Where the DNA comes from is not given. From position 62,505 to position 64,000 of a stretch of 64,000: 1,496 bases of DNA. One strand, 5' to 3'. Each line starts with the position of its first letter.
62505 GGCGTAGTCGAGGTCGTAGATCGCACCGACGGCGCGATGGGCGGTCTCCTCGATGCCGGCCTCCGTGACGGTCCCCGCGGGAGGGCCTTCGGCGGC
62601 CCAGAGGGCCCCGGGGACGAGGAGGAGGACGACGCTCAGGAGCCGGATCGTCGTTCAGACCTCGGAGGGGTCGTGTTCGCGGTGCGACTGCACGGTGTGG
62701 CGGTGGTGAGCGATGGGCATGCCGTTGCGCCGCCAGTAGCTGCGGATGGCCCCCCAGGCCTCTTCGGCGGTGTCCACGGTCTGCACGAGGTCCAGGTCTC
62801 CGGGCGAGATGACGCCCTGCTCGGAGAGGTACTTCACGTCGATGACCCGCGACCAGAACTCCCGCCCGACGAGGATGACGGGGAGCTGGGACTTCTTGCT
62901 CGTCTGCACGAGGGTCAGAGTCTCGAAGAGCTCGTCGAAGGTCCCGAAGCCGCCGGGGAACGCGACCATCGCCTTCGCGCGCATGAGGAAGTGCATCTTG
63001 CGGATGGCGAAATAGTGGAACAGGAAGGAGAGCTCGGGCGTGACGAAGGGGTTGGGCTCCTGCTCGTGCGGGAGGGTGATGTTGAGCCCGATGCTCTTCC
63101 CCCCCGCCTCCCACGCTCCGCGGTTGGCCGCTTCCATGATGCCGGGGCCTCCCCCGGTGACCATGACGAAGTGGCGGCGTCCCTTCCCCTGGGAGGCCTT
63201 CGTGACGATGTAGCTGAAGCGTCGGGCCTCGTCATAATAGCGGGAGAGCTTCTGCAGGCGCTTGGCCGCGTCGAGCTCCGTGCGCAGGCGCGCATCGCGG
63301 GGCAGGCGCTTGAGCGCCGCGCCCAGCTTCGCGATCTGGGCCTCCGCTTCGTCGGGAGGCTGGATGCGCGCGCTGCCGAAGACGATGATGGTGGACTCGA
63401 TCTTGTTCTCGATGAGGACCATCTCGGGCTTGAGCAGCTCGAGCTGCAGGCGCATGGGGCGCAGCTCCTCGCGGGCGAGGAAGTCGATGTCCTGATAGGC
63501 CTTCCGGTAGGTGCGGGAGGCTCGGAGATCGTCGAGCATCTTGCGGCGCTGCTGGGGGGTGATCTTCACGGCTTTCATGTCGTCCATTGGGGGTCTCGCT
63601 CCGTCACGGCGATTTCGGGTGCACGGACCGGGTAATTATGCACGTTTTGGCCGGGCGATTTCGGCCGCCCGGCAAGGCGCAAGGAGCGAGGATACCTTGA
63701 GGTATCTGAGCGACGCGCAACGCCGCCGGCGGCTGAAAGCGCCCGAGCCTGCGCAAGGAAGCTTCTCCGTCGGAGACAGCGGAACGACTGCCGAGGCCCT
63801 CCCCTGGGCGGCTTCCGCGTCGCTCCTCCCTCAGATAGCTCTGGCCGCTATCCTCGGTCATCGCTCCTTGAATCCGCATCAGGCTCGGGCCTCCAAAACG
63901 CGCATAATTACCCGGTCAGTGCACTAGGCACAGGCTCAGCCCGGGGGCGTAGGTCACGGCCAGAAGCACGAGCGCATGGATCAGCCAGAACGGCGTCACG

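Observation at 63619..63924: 306-bp element with 32-bp terminal inverted repeats and no transposase (MITE-like), overlapping the stop codon of the neighbouring gene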

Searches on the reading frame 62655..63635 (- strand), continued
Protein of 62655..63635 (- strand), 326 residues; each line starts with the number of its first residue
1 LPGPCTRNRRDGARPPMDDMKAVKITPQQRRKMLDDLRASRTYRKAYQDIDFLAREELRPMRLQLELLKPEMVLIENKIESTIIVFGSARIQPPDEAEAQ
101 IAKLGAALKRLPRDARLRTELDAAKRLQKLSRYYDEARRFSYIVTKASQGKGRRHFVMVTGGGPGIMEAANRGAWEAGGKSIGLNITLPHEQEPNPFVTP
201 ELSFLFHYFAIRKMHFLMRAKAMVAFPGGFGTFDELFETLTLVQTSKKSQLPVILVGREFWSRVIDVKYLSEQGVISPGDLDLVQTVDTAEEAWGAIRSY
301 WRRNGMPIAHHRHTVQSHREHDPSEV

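Call 43: find_encoding_contigs(protein=P0004, flank=3000, max_places=1)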
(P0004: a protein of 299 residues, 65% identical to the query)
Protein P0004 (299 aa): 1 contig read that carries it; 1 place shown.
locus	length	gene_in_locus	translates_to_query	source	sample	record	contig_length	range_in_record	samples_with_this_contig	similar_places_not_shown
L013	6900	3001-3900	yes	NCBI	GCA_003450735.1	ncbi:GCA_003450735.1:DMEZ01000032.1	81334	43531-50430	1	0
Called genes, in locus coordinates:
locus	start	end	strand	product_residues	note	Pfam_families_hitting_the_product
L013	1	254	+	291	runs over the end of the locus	PF16811:TAtT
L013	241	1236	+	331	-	PF03480:DctP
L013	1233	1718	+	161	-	PF04290:DctQ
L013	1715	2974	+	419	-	PF06808:DctM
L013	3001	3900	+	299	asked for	PF18306:LDcluster4, PF03641:Lysine_decarbox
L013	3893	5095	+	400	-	PF07719:TPR_2 (faint), PF13428:TPR_14 (faint), PF14559:TPR_19 (faint), PF00515:TPR_1 (faint), PF13432:TPR_16 (weak)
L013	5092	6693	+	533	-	PF02310:B12-binding, PF04055:Radical_SAM (weak)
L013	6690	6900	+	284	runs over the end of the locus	-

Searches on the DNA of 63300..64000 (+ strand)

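Call 4: search_rna_families(source=window, start=63300, end=64000, threshold=evalue, max_evalue=10, show_alignments=3)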
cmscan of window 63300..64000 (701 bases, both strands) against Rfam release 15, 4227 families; matches with E-value up to 10: 7.
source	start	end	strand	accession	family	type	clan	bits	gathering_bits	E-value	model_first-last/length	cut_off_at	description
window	63651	63752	+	RF03086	chrB-b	Cis-reg;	-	18.3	36.5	0.24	1-49/49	no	chrB-b RNA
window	63833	63886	-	RF01120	sR33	Gene; snRNA; snoRNA; CD-box;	-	16.2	37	0.99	1-55/55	no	Small nucleolar RNA sR33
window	63882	63953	-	RF04044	mir-7939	Gene; miRNA;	-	15.9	75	2.8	1-61/61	no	mir-7939 microRNA precursor family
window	63649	63749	+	RF04104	MIR918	Gene; miRNA;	-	15.2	268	4.1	1-265/265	no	MIR918 microRNA precursor family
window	63375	63444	+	RF01276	sR53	Gene; snRNA; snoRNA; CD-box;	-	15.1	49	0.6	1-60/60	no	Small nucleolar RNA sR53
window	63826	63883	-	RF01125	sR4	Gene; snRNA; snoRNA; CD-box;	-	14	50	1.6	1-56/56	no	Small nucleolar RNA sR4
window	63338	63437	+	RF02042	HOTTIP_3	Gene; lncRNA;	-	6.4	50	4.9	256-353/353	no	HOXA transcript at the distal tip, conserved region 3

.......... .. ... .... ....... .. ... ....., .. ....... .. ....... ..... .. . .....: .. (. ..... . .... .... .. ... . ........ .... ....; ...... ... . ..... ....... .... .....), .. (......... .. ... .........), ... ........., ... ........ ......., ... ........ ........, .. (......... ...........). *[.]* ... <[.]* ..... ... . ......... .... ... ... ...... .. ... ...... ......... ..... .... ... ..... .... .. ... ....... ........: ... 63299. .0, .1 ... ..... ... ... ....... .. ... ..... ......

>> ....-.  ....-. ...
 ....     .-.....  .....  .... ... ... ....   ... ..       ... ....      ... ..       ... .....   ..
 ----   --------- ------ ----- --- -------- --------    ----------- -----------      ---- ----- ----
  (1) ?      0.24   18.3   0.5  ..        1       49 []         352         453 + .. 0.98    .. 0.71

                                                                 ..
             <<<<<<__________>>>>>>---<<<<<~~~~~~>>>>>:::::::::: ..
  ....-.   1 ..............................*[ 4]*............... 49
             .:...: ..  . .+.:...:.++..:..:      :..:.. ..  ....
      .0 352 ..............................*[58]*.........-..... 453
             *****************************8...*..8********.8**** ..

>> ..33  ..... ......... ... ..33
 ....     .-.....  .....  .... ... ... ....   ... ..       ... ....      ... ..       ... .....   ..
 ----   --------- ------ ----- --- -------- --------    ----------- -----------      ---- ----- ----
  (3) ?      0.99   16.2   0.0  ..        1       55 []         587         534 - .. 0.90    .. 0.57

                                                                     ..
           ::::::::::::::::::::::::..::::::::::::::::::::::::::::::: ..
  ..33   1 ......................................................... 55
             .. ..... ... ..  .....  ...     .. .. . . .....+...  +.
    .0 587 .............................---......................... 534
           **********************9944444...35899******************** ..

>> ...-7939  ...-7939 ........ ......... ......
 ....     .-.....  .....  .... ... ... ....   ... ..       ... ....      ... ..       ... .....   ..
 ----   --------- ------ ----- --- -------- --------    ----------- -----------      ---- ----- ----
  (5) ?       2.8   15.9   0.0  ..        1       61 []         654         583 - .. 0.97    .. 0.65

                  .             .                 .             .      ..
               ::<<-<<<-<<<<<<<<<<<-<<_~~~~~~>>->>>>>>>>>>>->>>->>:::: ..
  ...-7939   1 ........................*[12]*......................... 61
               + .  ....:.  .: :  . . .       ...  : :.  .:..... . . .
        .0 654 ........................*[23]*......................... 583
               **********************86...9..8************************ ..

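Call 53: search_dna_similar(query=window:63619-63924:+, collection=plasmids, mode=distant, max_evalue=1, max_rows=15)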
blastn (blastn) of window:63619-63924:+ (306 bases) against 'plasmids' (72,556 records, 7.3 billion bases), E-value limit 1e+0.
Records with a match: 19; places in all: 21; records where one place covers at least 80% of the query: 0.
Best place of each record, by identity: 90-95% 2; 80-90% 17.
By first word of the organism name: Klebsiella 14; Streptomyces 2; Escherichia 1; Ralstonia 1; [Kitasatospora] 1.
By predicted mobility (MOB-suite, as given by PLSDB): conjugative 13; mobilizable 3; non-mobilizable 3.
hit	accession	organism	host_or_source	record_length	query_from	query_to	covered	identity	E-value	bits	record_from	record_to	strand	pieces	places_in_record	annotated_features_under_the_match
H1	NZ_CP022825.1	Klebsiella quasivariicola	Homo sapiens,wound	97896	85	123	13%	84.6%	9e-1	41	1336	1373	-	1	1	none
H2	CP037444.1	Klebsiella sp. PO552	Homo sapiens,blood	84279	85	123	13%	84.6%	9e-1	41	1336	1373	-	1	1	none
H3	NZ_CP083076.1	Klebsiella pneumoniae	Homo sapiens,urine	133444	85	123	13%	84.6%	9e-1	41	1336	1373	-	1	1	none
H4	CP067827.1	Klebsiella pneumoniae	Homo sapiens,urine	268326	85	123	13%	84.6%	9e-1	41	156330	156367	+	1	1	none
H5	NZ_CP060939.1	Escherichia coli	Homo sapiens,urine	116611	85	123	13%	84.6%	9e-1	41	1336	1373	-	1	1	none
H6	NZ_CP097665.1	Klebsiella pneumoniae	Homo sapiens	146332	85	123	13%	84.6%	9e-1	41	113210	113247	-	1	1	none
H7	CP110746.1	Klebsiella pneumoniae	Homo sapiens,urine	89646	85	123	13%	84.6%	9e-1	41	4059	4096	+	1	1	none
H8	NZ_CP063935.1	Klebsiella pneumoniae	Human fecal samples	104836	85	123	13%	84.6%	9e-1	41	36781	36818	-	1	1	none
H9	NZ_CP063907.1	Klebsiella pneumoniae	Human fecal samples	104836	85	123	13%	84.6%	9e-1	41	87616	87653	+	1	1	none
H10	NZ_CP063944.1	Klebsiella pneumoniae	Human fecal samples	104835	85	123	13%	84.6%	9e-1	41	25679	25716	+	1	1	none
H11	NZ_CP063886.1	Klebsiella pneumoniae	Human fecal samples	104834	85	123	13%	84.6%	9e-1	41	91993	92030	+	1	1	none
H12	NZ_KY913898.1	Klebsiella oxytoca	-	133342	85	123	13%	84.6%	9e-1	41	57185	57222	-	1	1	none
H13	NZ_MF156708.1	Klebsiella pneumoniae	-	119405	85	123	13%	84.6%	9e-1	41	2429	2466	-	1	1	none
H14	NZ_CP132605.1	Klebsiella pneumoniae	Homo sapiens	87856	85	123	13%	84.6%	9e-1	41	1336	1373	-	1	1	none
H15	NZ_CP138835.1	Klebsiella quasipneumoniae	mixed culture,human urine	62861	85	123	13%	84.6%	9e-1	41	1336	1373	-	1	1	none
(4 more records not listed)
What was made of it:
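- Tried and rejected: Plasmid collection, distant mode: only chance matches with E about 0.9 (call 53).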

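Call 74: build_rna_model(alignment_id=A5)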
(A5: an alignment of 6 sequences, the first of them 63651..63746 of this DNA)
Model R1 built from alignment A5 (6 sequences, 101 columns); structure: RNAalifold consensus.
model positions 98; base pairs 30; branch points 0; effective number of sequences 1.09; information 0.589 bits per position. Calibrated on 0.2 Mb of random sequence (short: E-values are rough).
structure used (alignment columns):
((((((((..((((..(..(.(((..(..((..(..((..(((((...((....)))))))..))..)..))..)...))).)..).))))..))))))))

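Call 75: search_with_rna_model(model_id=R1, sources=[window, L003, L004, L011, L012, L013, L014, L010], max_evalue=10)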
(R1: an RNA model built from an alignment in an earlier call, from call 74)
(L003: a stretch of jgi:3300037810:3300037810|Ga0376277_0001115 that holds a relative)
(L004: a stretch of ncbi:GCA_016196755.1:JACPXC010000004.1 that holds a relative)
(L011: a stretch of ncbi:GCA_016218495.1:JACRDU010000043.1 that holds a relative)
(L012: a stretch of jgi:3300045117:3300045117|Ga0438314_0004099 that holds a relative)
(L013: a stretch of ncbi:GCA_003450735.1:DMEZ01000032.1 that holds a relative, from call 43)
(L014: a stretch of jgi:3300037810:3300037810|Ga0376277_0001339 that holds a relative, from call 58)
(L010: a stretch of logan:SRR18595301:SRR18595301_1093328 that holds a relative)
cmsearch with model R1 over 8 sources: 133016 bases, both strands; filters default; matches with E-value up to 10: 24.
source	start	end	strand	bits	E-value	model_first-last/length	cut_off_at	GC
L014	10103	10200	-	109.5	2.5e-23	1-98/98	no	0.67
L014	11512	11609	+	105.3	2.5e-22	1-98/98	no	0.69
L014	9954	10051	+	103.5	6.7e-22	1-98/98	no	0.7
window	63650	63748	+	95.6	5.4e-20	1-98/98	no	0.71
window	63793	63893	-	95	7.3e-20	1-98/98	no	0.67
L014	11625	11722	-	93.7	1.5e-19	1-98/98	no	0.72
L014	9954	10051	-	30.9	0.00018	1-98/98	no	0.7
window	41514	41586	-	15.5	0.89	1-98/98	no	0.74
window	31814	31932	+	14.1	1.9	1-98/98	no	0.7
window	33849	33883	+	14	2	1-98/98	no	0.83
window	15859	15967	-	13.8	2.2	1-98/98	no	0.69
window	48118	48176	+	13.7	2.4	1-98/98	no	0.73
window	37938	37969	-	13.4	2.8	1-98/98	no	0.78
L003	7299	7345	-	13.4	2.8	1-98/98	no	0.6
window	37256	37294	-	13.2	3.2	1-98/98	no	0.85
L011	1379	1425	-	12.8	4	1-98/98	no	0.77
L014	6640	6671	+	12.5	4.5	34-65/98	no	0.69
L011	158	259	-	12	6.2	1-98/98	no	0.72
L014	15690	15755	-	11.8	6.8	1-98/98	no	0.79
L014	19245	19293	-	11.3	9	1-98/98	no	0.78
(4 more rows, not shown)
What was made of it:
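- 63651..63746 (+): Left hairpin module: about 97 nt, an irregular stem with three tandem G·A mismatches and the apex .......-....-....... The covariance model R1 scores it 95.6 bits (call 75).
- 63793..63892 (-): Right hairpin module: the same module as the left one, read on the minus strand. The covariance model R1 scores it 95.0 bits on the minus strand (call 75).
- Tried and rejected: The covariance model was used instead (calls 74, 75).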

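Call 87: search_rna_families(source=L014, start=9880, end=11800, threshold=evalue, max_evalue=1)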
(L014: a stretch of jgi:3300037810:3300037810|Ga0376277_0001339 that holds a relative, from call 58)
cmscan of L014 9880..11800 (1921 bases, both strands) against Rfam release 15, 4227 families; matches with E-value up to 1: 0.
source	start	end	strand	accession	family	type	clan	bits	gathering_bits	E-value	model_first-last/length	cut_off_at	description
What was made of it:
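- On Gene-specific cis-regulatory RNA (leader or riboswitch) of LOG: No Rfam match reached significance (best E 0.24, 18.3 bits against a gathering score of 36.5; calls 4, 87).
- There is no Rfam match (calls 4, 87).
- Tried and rejected: Rfam on the window element and on e2/e3 gave nothing above noise (calls 4, 87).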

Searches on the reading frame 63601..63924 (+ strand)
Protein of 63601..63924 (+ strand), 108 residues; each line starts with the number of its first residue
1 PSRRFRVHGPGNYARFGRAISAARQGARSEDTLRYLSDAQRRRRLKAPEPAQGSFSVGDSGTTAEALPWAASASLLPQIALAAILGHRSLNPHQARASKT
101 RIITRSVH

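Call 56: search_protein_representatives(protein=window:63601-63924:+)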
Query: 108 residues. Proteins with E-value up to 0.001 (for the whole library): 1; up to 1e-10: 1; up to 1e-30: 0. The best 1 are listed.
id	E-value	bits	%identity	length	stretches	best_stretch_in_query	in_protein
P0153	2.7e-17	79.4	68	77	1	34-108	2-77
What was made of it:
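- A translated search of the element found P0153, a spurious 77-aa ORF (E 2.7e-17, call 56).
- Tried and rejected: The single open frame against the 1.84-billion representative library did work (call 56).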

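Call 58: find_encoding_contigs(protein=P0153, flank=10000, max_places=10)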
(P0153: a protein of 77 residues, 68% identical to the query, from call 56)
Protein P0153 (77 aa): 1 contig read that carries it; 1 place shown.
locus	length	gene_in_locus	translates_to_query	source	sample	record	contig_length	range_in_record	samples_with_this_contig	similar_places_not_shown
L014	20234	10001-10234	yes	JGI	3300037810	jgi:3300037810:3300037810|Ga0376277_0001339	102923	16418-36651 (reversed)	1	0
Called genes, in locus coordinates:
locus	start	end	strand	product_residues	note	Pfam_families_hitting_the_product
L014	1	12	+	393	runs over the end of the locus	PF09913:DUF2142 (weak), PF13231:PMT_2 (weak)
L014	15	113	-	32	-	-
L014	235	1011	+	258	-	PF03372:Exo_endo_phos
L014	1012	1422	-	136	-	-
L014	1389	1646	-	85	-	PF07843:DUF1634 (weak)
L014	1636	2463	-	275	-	PF01925:TauE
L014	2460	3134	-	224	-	-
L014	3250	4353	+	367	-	PF04055:Radical_SAM (weak)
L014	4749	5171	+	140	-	PF00226:DnaJ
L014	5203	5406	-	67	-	-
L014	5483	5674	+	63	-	-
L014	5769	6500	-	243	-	-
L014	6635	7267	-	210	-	-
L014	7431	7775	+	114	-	-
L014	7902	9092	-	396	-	PF01612:DNA_pol_A_exo1, PF00570:HRDC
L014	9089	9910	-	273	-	PF01210:NAD_Gly3P_dh_N (faint), PF02558:ApbA (weak), PF03807:F420_oxidored, PF02153:PDH_N (weak), PF14748:P5CR_dimer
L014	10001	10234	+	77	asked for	-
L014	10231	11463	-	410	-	PF00696:AA_kinase, PF01842:ACT (faint), PF13840:ACT_7, PF22468:ACT_9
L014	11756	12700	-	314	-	PF00288:GHMP_kinases_N, PF08544:GHMP_kinases_C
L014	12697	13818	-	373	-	PF00291:PALP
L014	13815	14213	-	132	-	PF01842:ACT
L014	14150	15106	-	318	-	PF03447:NAD_binding_3, PF00742:Homoserine_dh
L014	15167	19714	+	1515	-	PF05227:CHASE3, PF08448:PAS_4, PF13426:PAS_9, PF00989:PAS, PF08447:PAS_3, PF08448:PAS_4, PF13426:PAS_9, PF00989:PAS, +17 more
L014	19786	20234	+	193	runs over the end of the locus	-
